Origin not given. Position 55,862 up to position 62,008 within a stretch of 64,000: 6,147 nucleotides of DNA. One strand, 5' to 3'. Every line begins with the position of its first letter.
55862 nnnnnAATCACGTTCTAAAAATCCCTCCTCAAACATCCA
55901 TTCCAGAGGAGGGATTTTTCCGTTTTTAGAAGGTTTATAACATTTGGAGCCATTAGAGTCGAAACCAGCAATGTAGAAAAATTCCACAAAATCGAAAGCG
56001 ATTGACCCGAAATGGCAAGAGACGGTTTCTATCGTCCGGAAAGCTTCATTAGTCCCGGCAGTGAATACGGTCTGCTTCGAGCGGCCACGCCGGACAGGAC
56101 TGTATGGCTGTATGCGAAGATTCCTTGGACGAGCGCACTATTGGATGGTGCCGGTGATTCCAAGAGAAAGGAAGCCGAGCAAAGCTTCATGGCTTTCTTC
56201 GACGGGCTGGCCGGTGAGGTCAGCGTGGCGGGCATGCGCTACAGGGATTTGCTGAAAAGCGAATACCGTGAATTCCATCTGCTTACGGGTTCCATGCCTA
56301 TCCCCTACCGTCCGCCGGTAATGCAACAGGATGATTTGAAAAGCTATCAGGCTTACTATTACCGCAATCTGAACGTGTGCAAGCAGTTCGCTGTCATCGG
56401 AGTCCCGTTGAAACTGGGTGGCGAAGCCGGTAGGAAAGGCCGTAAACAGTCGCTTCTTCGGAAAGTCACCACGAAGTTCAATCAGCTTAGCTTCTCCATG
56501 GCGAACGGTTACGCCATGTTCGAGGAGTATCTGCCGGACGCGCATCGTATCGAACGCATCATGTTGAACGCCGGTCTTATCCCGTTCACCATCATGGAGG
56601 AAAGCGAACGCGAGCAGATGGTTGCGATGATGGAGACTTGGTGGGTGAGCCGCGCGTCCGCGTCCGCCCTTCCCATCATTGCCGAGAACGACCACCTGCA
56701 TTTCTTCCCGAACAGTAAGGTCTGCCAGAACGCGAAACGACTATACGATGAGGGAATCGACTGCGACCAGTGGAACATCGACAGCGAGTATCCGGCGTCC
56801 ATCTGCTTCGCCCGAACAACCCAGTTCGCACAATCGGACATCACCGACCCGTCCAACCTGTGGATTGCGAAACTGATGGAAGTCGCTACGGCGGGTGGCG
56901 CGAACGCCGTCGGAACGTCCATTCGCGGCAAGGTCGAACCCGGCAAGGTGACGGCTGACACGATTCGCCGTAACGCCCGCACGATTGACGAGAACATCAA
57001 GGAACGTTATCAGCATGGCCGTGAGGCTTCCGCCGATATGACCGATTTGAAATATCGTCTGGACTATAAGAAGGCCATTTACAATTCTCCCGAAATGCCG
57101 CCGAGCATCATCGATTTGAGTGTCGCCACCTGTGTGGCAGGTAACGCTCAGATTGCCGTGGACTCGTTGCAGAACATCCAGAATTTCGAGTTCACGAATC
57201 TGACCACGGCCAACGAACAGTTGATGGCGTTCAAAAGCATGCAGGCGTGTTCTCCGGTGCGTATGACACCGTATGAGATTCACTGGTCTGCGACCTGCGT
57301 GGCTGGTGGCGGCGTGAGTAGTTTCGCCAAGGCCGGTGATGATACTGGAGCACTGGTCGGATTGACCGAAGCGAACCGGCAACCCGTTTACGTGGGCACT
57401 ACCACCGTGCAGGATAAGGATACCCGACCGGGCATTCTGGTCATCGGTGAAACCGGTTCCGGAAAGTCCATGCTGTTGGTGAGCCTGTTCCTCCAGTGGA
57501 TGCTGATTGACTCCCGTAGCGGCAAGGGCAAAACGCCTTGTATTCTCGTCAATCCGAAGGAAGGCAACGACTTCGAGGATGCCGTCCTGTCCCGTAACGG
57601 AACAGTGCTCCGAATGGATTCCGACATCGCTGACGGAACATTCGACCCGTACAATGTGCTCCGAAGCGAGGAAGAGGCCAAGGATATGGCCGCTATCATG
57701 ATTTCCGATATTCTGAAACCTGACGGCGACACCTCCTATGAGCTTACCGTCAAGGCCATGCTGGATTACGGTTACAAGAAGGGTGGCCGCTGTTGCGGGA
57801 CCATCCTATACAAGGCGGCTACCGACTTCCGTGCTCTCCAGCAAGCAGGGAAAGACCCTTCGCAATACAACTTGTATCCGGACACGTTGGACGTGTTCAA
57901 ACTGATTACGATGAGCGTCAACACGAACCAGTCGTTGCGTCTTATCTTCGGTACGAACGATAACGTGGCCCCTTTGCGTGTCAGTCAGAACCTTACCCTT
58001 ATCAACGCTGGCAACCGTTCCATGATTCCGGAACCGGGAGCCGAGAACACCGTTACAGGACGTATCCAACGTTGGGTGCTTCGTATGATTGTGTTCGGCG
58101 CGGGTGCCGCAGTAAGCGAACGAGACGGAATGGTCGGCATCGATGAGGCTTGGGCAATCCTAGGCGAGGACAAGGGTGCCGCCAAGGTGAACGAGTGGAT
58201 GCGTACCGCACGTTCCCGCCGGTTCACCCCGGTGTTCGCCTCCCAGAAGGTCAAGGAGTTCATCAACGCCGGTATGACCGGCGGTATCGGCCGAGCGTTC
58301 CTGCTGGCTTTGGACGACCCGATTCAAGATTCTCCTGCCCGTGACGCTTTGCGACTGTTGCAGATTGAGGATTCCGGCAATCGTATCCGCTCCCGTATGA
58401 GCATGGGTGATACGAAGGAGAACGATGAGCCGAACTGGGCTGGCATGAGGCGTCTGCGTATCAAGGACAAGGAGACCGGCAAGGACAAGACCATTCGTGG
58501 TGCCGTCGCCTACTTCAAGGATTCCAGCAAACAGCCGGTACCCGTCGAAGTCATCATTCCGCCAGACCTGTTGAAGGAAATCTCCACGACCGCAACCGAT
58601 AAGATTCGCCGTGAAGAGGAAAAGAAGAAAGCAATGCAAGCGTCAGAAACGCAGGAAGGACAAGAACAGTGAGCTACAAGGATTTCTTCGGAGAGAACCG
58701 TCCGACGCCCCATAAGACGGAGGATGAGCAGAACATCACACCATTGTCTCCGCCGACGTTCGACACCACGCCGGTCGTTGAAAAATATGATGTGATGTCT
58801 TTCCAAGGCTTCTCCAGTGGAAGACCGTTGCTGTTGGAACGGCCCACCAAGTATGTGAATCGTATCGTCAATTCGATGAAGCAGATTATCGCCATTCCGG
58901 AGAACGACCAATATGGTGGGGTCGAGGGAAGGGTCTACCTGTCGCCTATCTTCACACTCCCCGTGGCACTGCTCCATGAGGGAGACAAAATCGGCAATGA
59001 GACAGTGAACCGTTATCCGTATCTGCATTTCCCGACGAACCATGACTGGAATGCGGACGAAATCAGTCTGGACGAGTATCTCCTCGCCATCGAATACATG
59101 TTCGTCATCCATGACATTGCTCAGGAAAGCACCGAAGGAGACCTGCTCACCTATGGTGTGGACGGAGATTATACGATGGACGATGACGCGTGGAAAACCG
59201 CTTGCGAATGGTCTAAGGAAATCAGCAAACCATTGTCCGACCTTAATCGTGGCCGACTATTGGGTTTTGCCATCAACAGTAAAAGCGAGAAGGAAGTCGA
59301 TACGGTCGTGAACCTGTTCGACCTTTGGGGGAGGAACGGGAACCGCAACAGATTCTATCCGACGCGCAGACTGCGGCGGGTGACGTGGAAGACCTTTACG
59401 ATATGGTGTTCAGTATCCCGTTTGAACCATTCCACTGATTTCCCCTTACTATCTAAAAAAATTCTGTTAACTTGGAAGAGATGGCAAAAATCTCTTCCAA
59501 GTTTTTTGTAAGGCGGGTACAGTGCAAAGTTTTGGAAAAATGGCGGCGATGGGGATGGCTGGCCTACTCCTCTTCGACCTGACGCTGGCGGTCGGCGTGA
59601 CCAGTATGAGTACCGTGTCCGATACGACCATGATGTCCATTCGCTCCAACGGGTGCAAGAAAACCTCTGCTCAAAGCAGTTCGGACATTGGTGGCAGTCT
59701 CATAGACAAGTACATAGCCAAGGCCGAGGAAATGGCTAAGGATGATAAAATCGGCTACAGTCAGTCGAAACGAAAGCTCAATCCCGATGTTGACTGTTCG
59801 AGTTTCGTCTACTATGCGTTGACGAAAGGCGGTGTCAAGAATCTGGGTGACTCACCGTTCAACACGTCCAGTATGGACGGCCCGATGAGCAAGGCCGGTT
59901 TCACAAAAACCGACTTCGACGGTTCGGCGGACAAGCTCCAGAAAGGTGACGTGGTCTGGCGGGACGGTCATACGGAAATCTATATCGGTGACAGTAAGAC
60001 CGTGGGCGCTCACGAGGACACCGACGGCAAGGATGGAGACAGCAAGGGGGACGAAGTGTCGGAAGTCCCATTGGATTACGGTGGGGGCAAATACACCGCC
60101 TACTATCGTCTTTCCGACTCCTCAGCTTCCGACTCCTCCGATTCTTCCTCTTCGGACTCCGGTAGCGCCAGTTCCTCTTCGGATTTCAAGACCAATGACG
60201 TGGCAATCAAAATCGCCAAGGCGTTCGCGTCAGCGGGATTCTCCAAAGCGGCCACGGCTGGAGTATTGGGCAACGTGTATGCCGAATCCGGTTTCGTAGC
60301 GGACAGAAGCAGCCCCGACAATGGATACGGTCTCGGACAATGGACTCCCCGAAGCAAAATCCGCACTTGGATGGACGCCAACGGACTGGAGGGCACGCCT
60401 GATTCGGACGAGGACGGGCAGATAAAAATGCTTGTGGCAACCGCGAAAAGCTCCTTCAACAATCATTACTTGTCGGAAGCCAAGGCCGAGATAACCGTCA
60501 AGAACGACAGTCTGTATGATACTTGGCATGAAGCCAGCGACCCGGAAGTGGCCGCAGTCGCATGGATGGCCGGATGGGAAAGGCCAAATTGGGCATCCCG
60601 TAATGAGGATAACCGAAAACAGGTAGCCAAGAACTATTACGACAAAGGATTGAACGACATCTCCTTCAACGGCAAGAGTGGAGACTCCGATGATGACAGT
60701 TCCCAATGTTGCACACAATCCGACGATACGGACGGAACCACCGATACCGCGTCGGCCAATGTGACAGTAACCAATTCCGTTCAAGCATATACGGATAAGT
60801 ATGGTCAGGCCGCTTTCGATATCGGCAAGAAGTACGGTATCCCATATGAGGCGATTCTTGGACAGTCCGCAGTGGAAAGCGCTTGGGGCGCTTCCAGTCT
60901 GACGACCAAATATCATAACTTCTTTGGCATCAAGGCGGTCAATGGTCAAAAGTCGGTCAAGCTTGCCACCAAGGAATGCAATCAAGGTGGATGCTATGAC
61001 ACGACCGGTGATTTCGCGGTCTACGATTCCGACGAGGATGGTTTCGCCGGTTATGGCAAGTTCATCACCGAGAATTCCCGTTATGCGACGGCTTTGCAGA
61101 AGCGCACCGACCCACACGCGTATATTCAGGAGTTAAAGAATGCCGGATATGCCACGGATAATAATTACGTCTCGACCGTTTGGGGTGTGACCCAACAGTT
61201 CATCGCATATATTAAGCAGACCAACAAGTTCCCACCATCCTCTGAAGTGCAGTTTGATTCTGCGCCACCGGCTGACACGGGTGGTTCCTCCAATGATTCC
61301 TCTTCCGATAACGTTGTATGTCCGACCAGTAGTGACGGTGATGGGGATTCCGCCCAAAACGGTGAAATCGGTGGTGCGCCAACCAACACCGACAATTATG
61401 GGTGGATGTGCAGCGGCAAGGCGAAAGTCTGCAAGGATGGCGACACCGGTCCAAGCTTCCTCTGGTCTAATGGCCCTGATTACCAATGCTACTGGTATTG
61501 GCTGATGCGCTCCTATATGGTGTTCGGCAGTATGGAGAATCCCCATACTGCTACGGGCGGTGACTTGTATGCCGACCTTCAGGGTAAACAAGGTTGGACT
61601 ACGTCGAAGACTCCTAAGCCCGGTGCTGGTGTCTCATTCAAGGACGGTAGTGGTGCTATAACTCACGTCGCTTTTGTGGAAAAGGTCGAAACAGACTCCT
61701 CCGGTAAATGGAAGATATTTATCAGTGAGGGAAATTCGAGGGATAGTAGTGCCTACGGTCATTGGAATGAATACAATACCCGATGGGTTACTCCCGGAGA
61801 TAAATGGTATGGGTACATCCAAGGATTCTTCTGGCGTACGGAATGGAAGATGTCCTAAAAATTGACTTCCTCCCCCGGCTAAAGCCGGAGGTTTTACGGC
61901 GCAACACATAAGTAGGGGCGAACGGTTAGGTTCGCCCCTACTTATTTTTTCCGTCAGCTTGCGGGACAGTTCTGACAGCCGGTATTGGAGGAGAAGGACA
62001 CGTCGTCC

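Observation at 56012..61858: Conjugation hardware: VirB4-like ATPase plus three-domain cell-wall hydrolase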

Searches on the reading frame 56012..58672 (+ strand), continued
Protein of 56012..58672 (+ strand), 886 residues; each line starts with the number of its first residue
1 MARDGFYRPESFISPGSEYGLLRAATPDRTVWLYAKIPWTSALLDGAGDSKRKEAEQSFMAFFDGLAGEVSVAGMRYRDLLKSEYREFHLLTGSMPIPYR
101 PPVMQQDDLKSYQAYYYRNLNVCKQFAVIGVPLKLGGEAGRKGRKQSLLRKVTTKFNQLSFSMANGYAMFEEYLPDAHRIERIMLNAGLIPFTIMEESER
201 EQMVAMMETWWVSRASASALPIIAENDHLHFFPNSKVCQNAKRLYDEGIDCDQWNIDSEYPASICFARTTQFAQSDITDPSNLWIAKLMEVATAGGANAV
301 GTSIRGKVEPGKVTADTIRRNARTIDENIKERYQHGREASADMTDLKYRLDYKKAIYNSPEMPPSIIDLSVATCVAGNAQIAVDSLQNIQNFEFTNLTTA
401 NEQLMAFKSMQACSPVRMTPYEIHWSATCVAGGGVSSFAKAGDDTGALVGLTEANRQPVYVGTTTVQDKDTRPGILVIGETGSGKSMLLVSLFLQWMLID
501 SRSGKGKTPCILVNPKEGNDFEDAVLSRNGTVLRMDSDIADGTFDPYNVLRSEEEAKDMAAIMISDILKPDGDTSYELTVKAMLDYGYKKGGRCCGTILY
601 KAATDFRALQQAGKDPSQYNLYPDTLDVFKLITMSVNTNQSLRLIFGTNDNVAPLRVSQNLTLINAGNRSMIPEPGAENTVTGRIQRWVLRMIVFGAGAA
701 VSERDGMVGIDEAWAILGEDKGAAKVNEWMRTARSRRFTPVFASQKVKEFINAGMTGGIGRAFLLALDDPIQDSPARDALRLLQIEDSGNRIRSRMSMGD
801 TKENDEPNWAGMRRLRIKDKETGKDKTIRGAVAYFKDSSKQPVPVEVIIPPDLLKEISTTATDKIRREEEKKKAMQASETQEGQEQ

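Call 111: search_protein_families(library=pfam, alignment_id=A7, max_evalue=0.001)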
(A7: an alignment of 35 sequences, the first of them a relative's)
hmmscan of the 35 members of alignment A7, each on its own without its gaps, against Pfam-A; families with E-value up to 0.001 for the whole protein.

A. member 1, P0030 (1468 aa): 1 family
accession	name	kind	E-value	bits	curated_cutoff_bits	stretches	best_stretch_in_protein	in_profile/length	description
PF12846.13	AAA_10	-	0.00015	21.4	27.5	0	1085-1348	52-311/362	AAA-like domain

B. families by the number of members that match (of 35 scanned): 11 families
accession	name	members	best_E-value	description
PF12846.13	AAA_10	33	1.5e-21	AAA-like domain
PF14528.11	LAGLIDADG_3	13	2.4e-16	LAGLIDADG-like domain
PF05204.19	Hom_end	12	1.6e-14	Homing endonuclease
PF13403.11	Hint_2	2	1.3e-06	Hint domain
PF05203.21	Hom_end_hint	2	1.9e-06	Hom_end-associated Hint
PF13401.12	AAA_22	1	0.00037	AAA domain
PF05621.17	TniB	1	0.00041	Bacterial TniB protein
PF05729.18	NACHT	1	0.00053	NACHT domain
PF13191.12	AAA_16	1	0.00054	AAA ATPase domain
PF13481.12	AAA_25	1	0.00055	AAA domain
PF25199.1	nSTAND_NTPase5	1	0.0009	Novel STAND NTPase 5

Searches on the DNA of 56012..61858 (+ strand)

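Call 7: search_dna_similar(query=window:56012-61858:+, collection=plasmids, mode=near)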
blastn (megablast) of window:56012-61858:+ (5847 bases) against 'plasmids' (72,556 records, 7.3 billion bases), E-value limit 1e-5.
Records with a match: 5; places in all: 5; records where one place covers at least 80% of the query: 0.
Best place of each record, by identity: 60-80% 5.
By first word of the organism name: Bifidobacterium 5.
By predicted mobility (MOB-suite, as given by PLSDB): non-mobilizable 5.
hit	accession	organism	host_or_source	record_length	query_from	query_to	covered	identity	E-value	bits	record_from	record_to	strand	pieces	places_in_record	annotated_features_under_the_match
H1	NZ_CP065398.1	Bifidobacterium longum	cell culture,feces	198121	16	1409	24%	73.7%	1e-143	520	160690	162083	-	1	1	ATP-binding protein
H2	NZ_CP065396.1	Bifidobacterium longum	cell culture,feces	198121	16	1409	24%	73.7%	1e-143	520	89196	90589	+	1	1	ATP-binding protein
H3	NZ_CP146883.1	Bifidobacterium longum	-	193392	16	1409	24%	73.3%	1e-133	486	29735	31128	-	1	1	ATP-binding protein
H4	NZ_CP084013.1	Bifidobacterium longum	Homo sapiens,pure culture,human feces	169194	16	1409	24%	73.2%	6e-132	481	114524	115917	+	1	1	ATP-binding protein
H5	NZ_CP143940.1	Bifidobacterium longum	Homo sapiens,cell culture,human fecal ...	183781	16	1409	24%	73.2%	6e-132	481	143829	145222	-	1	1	ATP-binding protein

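Call 8: search_dna_similar(query=window:56012-61858:+, collection=phages, mode=near)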
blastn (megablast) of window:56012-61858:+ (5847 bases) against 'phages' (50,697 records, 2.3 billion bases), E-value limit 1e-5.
No match.

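Call 9: get_annotated_region(hit=H2, flank=20000)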
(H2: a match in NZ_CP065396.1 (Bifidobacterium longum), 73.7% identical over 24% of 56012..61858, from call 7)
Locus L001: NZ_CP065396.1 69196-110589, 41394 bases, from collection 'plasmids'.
description: Bifidobacterium longum strain K2-21-4 plasmid p1, complete sequence
organism: Bifidobacterium longum (NCBI taxid 216816)
taxonomy: Bacteria; Actinomycetota; Actinomycetes; Bifidobacteriales; Bifidobacteriaceae; Bifidobacterium; Bifidobacterium longum
host: -; source: cell culture,feces; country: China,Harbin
typing (MOB-suite, as given by PLSDB): non-mobilizable; replicon rep_cluster_329
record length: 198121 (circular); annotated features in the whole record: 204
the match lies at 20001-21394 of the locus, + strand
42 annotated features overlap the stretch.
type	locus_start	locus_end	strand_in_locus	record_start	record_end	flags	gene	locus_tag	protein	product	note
CDS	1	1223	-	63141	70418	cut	-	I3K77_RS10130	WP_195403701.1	hypothetical protein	-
CDS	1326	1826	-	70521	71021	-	-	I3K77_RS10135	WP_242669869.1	hypothetical protein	-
CDS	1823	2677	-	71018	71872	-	-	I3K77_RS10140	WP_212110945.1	hypothetical protein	-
CDS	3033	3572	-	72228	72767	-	-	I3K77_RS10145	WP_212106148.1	hypothetical protein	-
CDS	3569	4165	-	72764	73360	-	-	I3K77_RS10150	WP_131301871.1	hypothetical protein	-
CDS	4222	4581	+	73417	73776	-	-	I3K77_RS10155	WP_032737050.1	type II toxin-antitoxin system RelE/ParE family toxin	-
CDS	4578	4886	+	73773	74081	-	-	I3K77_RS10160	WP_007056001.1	helix-turn-helix domain-containing protein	-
CDS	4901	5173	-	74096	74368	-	-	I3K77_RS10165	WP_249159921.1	hypothetical protein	-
CDS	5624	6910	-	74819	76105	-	-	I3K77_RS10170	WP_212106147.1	RNA-guided endonuclease TnpB family protein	-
CDS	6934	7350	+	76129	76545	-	tnpA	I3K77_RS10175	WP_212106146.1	IS200/IS605 family transposase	-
CDS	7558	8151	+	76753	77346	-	-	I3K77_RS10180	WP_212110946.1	hypothetical protein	-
CDS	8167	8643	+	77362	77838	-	-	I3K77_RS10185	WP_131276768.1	hypothetical protein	-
CDS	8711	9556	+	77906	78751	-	-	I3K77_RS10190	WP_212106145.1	hypothetical protein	-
CDS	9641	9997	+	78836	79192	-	-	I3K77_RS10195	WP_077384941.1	hypothetical protein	-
CDS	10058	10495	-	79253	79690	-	-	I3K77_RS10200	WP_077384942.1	hypothetical protein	-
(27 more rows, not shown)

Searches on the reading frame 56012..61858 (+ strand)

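Call 33: search_protein_families(library=pfam, proteins=[L001:35688-38948:+, L001:38972-39682:+], max_evalue=0.01)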
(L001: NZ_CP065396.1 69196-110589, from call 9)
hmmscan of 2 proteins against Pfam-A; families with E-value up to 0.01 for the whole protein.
L001:35688-38948:+ (1086 aa): 4 families
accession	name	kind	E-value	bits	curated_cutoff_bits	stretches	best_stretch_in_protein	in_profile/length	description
PF01580.24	FtsK_SpoIIIE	-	2e-09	37.7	24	1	719-922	11-218/221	FtsK/SpoIIIE family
PF01935.23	DUF87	-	1.2e-05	26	23.2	1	746-874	23-125/220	Helicase HerA, central domain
PF12846.13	AAA_10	-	0.002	17.7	27.5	1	746-793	21-68/362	AAA-like domain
PF20720.3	nSTAND3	-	0.0028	17.8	27.2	1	747-781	18-52/155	Novel STAND NTPase 3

L001:38972-39682:+ (236 aa): 7 families
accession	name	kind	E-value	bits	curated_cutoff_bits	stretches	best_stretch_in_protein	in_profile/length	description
PF00005.33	ABC_tran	-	0.00036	21.6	25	1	12-59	2-50/137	ABC transporter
PF13191.12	AAA_16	-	0.00043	21.2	32.6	1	20-70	21-64/167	AAA ATPase domain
PF01637.24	ATPase_2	-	0.00053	20.3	33.2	1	18-58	17-57/225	ATPase domain predominantly from Archaea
PF13401.12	AAA_22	-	0.00075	20.2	27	1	20-50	4-36/130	AAA domain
PF24883.2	NPHP3_N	-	0.0056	17.3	24.8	1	16-53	15-54/164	Nephrocystin 3, N-terminal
PF05729.18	NACHT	-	0.0089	16.3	26.7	0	24-49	3-28/167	NACHT domain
PF02492.25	cobW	-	0.009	16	20.7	0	25-47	4-26/180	CobW/HypB/UreG, nucleotide-binding domain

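Call 74: search_protein_families(library=pfam, proteins=[L001:19986-24305:+, L001:39682-41394:+], max_evalue=0.001)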
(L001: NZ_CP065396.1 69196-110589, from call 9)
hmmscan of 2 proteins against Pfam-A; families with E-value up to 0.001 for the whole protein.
L001:19986-24305:+ (1439 aa): 2 families
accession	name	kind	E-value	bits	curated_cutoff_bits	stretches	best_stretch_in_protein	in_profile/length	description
PF12846.13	AAA_10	-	1.2e-08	34.8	27.5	1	1097-1336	76-308/362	AAA-like domain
PF05204.19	Hom_end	-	0.00016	22.2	21.1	1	904-997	2-92/110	Homing endonuclease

L001:39682-41394:+ (571 aa): 1 family
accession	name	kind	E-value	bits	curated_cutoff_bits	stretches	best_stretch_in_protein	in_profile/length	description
PF01580.24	FtsK_SpoIIIE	-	1.7e-05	24.8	24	1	233-345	19-133/221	FtsK/SpoIIIE family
